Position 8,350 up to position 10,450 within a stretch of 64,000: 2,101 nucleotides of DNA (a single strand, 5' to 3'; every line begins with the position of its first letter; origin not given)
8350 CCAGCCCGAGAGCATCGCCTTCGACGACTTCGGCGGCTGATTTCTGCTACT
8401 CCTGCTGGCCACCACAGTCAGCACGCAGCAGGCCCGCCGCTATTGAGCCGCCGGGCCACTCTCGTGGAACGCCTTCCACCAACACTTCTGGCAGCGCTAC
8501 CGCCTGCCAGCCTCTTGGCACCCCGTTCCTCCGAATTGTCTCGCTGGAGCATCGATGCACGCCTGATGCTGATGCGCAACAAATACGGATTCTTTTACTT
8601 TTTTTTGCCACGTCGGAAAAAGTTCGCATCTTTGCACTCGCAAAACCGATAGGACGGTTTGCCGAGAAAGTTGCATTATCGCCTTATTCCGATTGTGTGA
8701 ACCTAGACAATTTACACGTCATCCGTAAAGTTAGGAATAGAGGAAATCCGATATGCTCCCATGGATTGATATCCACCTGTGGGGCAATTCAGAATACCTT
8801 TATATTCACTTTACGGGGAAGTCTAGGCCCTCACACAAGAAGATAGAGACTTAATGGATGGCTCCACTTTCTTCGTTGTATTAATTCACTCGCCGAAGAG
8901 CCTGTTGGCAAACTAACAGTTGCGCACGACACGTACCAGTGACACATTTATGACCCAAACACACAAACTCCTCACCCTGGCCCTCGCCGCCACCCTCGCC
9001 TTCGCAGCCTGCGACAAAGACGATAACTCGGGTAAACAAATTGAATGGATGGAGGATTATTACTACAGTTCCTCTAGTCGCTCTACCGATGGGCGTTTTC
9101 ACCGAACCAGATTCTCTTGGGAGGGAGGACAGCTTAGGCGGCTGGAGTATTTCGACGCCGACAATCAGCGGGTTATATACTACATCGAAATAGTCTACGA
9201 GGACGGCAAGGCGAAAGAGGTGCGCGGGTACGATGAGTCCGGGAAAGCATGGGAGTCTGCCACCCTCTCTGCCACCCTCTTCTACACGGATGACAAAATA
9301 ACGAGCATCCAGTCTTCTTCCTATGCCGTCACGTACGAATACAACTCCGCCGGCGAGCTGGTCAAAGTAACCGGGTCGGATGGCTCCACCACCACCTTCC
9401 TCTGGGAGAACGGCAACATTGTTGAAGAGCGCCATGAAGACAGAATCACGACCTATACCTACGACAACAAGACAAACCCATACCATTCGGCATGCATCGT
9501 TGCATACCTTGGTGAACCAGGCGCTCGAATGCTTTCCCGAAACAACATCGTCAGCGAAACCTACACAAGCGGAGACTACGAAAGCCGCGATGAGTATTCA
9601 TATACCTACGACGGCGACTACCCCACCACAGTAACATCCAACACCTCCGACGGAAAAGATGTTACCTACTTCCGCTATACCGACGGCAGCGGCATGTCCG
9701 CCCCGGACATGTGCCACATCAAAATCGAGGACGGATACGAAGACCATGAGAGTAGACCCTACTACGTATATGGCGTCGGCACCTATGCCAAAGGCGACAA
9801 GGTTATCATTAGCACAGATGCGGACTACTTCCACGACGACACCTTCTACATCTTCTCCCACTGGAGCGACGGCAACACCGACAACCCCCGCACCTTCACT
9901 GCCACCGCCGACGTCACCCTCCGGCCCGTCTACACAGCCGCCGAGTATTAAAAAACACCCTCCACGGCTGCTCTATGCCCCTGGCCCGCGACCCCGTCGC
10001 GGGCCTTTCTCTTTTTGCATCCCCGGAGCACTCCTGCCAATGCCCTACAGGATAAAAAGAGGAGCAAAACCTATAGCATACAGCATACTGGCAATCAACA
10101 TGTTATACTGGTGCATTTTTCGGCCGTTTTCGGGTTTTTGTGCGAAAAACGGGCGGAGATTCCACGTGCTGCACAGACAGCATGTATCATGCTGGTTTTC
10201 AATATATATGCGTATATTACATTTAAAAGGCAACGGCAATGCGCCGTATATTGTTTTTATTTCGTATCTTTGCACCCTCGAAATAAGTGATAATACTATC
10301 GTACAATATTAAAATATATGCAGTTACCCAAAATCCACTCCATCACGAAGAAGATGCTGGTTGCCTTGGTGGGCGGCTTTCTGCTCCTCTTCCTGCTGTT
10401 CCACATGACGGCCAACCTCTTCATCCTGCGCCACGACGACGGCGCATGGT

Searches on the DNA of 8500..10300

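Call 89: search_rna_families(source=window, start=8500, end=10300, threshold=evalue, max_evalue=10)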
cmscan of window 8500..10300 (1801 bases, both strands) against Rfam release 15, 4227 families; matches with E-value up to 10: 2.
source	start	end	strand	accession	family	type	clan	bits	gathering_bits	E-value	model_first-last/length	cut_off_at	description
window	9971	10126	-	RF02195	TP53TG1_1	Gene; lncRNA;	-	18.8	40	0.86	1-153/153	no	TP53 target 1 conserved region 1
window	9950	10020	+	RF00519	suhB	Gene; sRNA;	CL00108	17.9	41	1.2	1-77/77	no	Makes More Granules Regulator RNA (mmgR)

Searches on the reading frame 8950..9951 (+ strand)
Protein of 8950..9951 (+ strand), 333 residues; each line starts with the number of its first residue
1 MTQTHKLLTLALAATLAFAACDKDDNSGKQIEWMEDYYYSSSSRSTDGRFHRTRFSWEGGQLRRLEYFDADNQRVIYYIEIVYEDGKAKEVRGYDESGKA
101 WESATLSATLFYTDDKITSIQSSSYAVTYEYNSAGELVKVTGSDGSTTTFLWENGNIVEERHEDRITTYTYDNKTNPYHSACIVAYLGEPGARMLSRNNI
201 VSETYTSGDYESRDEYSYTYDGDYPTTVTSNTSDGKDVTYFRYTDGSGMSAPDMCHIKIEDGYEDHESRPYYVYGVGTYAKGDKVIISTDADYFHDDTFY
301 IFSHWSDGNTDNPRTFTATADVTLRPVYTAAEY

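Call 13: search_protein_families(library=pfam, proteins=[window:8950-9951:+], max_evalue=0.01)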
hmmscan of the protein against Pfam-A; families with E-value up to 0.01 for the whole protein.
window:8950-9951:+ (333 aa): 2 families
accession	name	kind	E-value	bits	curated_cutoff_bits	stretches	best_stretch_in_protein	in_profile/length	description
PF15283.12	DUF4595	-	0.0028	18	34.2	1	69-180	19-135/202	Domain of unknown function (DUF4595) with porin-like fold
PF05593.20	RHS_repeat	-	0.004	18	22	1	117-147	7-38/38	RHS Repeat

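Call 92: search_protein_families(library=ncbifam, proteins=[window:8950-9948:+], max_evalue=0.01)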
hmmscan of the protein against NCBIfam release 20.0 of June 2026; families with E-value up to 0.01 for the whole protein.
window:8950-9948:+ (333 aa): 0 families

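Call 93: search_protein_families(library=padloc, proteins=[window:8950-9948:+], max_evalue=0.01)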
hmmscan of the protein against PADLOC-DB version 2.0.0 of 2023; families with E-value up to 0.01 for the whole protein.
window:8950-9948:+ (333 aa): 0 families
